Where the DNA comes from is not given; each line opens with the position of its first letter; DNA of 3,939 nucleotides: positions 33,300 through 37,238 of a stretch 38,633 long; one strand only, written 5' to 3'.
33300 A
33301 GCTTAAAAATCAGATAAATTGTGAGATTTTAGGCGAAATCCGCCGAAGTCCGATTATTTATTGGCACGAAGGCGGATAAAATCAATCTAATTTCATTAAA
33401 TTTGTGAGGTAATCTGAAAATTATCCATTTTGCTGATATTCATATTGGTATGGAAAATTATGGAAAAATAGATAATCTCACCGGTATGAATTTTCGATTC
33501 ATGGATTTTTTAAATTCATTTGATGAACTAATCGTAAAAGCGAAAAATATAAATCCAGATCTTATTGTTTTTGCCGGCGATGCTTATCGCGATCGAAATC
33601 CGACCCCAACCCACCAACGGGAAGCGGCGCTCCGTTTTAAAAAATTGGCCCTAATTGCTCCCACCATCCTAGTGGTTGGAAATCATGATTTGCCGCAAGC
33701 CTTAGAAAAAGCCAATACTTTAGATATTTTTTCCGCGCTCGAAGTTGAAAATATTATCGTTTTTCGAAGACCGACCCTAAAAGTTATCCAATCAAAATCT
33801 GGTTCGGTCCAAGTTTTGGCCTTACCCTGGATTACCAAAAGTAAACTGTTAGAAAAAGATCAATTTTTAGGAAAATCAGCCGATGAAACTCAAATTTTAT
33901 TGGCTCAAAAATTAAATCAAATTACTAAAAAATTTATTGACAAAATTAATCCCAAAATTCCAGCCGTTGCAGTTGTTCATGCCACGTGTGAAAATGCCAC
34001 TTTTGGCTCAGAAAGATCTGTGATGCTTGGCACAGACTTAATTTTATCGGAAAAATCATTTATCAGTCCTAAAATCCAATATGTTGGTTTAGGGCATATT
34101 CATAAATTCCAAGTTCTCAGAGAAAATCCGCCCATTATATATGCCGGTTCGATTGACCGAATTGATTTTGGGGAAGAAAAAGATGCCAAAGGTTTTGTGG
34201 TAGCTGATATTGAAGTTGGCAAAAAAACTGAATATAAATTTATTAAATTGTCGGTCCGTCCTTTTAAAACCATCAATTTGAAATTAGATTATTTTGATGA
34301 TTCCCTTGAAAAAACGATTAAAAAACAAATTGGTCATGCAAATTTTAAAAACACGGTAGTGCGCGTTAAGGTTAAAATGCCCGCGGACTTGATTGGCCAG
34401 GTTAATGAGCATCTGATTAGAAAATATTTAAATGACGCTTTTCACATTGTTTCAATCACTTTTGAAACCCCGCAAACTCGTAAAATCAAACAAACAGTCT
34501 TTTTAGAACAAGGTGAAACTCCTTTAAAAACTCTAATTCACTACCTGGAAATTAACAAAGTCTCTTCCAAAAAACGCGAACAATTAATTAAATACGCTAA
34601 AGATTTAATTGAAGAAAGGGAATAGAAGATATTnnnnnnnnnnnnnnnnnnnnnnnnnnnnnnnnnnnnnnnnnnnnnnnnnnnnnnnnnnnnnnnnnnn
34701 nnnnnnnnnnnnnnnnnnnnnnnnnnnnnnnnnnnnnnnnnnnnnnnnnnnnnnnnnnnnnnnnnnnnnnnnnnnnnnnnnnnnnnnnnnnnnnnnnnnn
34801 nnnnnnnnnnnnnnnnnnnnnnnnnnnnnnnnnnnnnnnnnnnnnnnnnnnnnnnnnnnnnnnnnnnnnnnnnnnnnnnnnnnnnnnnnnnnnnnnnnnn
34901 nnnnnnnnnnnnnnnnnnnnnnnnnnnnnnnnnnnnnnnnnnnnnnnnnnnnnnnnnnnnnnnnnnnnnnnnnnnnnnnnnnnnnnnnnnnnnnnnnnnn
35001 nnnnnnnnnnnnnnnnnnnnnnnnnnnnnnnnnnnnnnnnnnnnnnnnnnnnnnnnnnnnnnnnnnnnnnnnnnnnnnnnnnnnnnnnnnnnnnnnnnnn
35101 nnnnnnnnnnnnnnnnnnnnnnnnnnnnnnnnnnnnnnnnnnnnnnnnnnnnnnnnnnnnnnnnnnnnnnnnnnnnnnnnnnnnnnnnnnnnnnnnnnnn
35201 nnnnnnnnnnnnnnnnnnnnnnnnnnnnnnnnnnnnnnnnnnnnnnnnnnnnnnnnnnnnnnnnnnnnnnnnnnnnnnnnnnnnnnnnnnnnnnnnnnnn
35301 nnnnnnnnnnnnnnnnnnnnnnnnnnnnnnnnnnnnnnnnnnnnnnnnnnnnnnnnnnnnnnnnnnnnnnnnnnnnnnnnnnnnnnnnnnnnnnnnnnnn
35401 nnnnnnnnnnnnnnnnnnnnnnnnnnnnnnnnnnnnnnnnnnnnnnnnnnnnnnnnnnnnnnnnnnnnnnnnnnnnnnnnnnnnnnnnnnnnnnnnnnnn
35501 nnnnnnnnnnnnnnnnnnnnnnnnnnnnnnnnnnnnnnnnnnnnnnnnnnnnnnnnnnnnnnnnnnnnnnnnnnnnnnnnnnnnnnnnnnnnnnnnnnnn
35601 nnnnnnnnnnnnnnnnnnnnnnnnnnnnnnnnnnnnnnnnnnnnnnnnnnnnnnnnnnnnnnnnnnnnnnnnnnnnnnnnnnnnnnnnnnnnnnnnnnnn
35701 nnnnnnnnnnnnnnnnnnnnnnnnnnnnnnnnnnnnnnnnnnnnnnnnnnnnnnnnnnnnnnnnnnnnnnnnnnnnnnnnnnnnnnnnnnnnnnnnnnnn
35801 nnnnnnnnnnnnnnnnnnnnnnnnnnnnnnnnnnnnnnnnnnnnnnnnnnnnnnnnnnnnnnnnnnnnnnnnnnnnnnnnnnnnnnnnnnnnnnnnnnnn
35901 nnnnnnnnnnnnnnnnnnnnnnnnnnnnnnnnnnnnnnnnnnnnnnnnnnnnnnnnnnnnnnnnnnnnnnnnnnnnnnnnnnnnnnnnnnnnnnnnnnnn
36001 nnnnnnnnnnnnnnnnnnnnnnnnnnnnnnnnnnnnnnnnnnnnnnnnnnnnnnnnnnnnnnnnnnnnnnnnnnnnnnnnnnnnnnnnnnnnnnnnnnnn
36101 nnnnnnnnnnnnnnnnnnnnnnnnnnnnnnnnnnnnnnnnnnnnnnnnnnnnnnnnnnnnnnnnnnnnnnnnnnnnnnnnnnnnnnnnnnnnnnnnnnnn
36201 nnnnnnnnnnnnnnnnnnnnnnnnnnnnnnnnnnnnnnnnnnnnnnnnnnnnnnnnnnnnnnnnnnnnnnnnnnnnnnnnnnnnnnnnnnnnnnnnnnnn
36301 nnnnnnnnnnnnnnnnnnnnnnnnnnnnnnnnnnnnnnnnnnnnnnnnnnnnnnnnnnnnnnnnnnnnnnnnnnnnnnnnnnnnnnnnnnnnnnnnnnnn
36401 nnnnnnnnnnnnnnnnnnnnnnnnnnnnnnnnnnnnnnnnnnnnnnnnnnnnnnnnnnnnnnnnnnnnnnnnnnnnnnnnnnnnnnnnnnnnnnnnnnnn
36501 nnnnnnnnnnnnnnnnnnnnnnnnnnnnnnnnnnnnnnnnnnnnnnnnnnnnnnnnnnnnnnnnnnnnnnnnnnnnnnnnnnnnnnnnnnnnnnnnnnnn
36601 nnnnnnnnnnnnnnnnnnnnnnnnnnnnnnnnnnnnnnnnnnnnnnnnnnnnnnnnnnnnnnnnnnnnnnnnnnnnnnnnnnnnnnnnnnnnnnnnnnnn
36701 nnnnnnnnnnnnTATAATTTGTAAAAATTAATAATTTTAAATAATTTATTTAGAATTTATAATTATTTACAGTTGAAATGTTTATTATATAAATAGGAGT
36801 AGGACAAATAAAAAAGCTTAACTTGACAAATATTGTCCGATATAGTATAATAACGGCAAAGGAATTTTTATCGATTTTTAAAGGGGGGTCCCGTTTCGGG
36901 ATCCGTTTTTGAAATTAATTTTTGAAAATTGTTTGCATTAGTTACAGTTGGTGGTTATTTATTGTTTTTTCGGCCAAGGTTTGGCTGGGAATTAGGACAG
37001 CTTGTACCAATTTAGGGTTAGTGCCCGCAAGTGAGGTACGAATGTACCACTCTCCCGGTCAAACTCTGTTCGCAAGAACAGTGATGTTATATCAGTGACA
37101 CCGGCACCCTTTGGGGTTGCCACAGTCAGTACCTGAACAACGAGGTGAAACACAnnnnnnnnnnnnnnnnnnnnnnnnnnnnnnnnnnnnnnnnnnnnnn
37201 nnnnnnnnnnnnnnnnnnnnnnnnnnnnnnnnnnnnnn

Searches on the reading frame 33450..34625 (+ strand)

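Call 9: search_protein_families(library=pfam, proteins=[window:33450-34625:+], max_evalue=0.01)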
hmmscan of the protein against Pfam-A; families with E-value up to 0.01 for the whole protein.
window:33450-34625:+ (391 aa): 2 families
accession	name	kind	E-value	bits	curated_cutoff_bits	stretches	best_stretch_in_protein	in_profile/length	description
PF00149.33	Metallophos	-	2.4e-09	38.4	21.5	1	22-219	20-190/191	Calcineurin-like phosphoesterase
PF12850.12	Metallophos_2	-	0.00028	21.4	27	0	26-89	18-69/154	Calcineurin-like phosphoesterase superfamily domain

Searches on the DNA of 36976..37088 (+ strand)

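Call 55: build_rna_model(alignment_id=A6)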
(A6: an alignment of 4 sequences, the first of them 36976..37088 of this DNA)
Model R1 built from alignment A6 (4 sequences, 116 columns); structure: RNAalifold consensus.
model positions 110; base pairs 22; branch points 0; effective number of sequences 2.43; information 0.59 bits per position. Calibrated on 0.2 Mb of random sequence (short: E-values are rough).
structure used (alignment columns):
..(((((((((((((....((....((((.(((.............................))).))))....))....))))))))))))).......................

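Call 58: search_with_rna_model(model_id=R1, sources=[window, L001, L018, L019, L021, L024, L025, L027, L029, L031, L033, L015, L026, L017], max_evalue=1)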
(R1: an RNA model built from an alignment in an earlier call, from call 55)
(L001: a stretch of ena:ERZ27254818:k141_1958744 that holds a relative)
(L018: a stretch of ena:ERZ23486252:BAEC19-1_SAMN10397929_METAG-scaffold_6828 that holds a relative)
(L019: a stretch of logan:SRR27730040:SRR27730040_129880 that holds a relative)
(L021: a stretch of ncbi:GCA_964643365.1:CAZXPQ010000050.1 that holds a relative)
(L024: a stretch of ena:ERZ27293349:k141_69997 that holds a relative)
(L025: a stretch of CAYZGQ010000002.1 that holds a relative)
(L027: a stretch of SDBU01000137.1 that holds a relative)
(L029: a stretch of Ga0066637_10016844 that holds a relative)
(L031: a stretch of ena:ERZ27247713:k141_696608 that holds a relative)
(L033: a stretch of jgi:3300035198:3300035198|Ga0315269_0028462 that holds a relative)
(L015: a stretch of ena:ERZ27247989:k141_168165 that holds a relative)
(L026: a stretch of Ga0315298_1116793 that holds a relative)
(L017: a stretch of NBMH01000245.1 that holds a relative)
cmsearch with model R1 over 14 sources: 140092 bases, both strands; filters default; matches with E-value up to 1: 10.
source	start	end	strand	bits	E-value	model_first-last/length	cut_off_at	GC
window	36976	37088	+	104.3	1e-24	1-110/110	no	0.48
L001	9822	9934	+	104.3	1e-24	1-110/110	no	0.48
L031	120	222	+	98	4.6e-23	1-110/110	no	0.42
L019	3281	3393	+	89.7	6.8e-21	1-110/110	no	0.47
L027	8751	8846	+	78.4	6.4e-18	1-110/110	no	0.43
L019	3262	3374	-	38.1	2.4e-07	1-110/110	no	0.44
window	36956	37067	-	34.1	2.6e-06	1-110/110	no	0.46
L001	9802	9913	-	34.1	2.6e-06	1-110/110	no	0.46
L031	100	204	-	33.7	3.3e-06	1-110/110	no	0.41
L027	8733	8826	-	21.8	0.0045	1-110/110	no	0.43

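Call 92: search_with_rna_model(model_id=R1, sources=[L154, L155, L156, L157, L158, L159, L160, L161, L162, L163, L164, L165, L166, L167, L168, L169, L170, L171, L172, L173, L174, L175, L176, L177, L178, L179, L180, L181, L182, L183, L184, L185, L186, L187, L188, L189, L190, L191, L192, L193, L194, L195, L196, L197, L198, L199, L200, L201, L202, L203, L204, L205, L206, L207, L208, L209, L210, L211, L212, L213, L214, L215, L216, L217, L218, L219, L220, L221, L222, L223, L224, L225, L226, L227, L228, L229, L230, L231, L232, L233], max_evalue=1)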
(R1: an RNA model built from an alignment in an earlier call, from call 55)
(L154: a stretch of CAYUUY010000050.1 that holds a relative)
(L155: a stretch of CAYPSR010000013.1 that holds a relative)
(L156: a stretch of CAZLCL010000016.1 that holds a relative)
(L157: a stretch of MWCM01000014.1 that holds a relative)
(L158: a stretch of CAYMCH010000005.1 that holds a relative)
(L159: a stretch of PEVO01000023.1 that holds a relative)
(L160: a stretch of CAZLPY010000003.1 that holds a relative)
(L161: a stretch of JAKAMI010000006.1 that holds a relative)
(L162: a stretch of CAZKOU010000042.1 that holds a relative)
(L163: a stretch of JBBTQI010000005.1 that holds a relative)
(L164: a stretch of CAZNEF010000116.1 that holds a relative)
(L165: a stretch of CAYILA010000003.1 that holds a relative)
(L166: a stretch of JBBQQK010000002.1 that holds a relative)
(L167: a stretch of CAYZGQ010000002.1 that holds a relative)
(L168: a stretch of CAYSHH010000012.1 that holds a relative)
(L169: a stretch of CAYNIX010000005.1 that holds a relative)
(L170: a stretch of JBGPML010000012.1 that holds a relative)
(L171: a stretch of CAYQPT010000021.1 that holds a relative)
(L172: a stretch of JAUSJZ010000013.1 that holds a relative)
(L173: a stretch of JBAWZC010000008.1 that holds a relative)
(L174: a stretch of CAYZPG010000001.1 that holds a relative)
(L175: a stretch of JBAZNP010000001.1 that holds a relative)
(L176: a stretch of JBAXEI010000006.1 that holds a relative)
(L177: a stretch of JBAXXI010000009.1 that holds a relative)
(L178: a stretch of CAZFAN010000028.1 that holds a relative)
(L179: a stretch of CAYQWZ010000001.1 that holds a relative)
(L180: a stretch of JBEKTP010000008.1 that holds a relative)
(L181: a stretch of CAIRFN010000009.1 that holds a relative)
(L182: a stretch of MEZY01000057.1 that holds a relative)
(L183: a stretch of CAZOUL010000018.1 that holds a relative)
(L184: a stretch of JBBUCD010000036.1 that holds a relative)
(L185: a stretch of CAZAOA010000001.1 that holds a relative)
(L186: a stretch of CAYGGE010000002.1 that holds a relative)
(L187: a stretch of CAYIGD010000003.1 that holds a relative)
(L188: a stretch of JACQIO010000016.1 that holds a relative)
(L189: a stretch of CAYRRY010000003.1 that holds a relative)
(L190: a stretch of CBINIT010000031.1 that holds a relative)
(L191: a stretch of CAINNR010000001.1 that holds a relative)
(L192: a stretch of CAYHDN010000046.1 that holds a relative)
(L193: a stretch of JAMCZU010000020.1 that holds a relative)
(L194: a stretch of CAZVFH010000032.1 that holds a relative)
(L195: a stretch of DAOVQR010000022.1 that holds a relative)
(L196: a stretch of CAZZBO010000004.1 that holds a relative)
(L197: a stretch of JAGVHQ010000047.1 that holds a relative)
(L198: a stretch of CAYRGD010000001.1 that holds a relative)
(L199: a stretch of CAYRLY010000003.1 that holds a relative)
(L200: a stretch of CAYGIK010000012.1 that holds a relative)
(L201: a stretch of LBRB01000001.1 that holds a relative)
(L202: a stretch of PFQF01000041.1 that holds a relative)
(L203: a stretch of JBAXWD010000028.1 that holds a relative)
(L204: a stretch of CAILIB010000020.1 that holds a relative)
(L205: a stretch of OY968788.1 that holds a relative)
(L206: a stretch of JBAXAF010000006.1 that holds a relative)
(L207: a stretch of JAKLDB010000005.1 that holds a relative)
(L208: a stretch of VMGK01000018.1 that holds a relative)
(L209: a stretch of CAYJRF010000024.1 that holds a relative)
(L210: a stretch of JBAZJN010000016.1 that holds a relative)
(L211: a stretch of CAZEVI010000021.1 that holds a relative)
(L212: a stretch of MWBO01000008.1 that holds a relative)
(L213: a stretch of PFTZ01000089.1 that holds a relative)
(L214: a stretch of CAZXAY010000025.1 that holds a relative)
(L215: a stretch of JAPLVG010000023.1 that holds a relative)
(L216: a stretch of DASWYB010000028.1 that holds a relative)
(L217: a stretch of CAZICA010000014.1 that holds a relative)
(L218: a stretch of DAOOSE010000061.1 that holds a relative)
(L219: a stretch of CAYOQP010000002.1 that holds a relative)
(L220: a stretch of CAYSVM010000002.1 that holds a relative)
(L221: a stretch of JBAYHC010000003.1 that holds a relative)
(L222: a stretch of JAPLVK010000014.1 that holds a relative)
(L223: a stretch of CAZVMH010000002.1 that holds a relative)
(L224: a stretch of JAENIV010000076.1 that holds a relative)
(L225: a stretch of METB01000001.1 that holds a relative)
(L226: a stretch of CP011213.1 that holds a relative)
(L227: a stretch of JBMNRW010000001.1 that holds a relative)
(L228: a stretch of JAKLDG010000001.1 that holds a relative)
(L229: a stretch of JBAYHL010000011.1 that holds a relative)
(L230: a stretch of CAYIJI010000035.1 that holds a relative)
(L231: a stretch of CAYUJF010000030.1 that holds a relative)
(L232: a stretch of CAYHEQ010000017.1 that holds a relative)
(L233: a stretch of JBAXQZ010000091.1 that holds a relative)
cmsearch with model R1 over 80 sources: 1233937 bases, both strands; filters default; matches with E-value up to 1: 1.
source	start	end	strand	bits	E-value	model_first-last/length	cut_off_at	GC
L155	8645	8747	+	34.6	1.7e-05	1-110/110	no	0.5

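Call 95: search_with_rna_model(model_id=R1, sources=[window, L019, L027, L031, L155], max_evalue=0.0001, make_alignment=true, show_alignments=5)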
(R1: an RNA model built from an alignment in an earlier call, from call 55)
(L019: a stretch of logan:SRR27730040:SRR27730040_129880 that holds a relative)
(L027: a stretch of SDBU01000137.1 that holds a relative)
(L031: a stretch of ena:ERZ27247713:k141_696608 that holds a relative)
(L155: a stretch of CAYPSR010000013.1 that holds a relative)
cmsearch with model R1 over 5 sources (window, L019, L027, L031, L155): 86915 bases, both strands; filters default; matches with E-value up to 0.0001: 8.
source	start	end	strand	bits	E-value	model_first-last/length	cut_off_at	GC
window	36976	37088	+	104.3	6.3e-25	1-110/110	no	0.48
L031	120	222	+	98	2.8e-23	1-110/110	no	0.42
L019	3281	3393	+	89.7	4.2e-21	1-110/110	no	0.47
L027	8751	8846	+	78.4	4e-18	1-110/110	no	0.43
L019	3262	3374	-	38.1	1.5e-07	1-110/110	no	0.44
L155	8645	8747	+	34.6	1.2e-06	1-110/110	no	0.5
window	36956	37067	-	34.1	1.6e-06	1-110/110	no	0.46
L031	100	204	-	33.7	2e-06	1-110/110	no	0.41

Alignment A7: 8 matches aligned to the model, 134 columns, each read 5' to 3' on its own strand. Consensus structure (alignment columns), stored with it:
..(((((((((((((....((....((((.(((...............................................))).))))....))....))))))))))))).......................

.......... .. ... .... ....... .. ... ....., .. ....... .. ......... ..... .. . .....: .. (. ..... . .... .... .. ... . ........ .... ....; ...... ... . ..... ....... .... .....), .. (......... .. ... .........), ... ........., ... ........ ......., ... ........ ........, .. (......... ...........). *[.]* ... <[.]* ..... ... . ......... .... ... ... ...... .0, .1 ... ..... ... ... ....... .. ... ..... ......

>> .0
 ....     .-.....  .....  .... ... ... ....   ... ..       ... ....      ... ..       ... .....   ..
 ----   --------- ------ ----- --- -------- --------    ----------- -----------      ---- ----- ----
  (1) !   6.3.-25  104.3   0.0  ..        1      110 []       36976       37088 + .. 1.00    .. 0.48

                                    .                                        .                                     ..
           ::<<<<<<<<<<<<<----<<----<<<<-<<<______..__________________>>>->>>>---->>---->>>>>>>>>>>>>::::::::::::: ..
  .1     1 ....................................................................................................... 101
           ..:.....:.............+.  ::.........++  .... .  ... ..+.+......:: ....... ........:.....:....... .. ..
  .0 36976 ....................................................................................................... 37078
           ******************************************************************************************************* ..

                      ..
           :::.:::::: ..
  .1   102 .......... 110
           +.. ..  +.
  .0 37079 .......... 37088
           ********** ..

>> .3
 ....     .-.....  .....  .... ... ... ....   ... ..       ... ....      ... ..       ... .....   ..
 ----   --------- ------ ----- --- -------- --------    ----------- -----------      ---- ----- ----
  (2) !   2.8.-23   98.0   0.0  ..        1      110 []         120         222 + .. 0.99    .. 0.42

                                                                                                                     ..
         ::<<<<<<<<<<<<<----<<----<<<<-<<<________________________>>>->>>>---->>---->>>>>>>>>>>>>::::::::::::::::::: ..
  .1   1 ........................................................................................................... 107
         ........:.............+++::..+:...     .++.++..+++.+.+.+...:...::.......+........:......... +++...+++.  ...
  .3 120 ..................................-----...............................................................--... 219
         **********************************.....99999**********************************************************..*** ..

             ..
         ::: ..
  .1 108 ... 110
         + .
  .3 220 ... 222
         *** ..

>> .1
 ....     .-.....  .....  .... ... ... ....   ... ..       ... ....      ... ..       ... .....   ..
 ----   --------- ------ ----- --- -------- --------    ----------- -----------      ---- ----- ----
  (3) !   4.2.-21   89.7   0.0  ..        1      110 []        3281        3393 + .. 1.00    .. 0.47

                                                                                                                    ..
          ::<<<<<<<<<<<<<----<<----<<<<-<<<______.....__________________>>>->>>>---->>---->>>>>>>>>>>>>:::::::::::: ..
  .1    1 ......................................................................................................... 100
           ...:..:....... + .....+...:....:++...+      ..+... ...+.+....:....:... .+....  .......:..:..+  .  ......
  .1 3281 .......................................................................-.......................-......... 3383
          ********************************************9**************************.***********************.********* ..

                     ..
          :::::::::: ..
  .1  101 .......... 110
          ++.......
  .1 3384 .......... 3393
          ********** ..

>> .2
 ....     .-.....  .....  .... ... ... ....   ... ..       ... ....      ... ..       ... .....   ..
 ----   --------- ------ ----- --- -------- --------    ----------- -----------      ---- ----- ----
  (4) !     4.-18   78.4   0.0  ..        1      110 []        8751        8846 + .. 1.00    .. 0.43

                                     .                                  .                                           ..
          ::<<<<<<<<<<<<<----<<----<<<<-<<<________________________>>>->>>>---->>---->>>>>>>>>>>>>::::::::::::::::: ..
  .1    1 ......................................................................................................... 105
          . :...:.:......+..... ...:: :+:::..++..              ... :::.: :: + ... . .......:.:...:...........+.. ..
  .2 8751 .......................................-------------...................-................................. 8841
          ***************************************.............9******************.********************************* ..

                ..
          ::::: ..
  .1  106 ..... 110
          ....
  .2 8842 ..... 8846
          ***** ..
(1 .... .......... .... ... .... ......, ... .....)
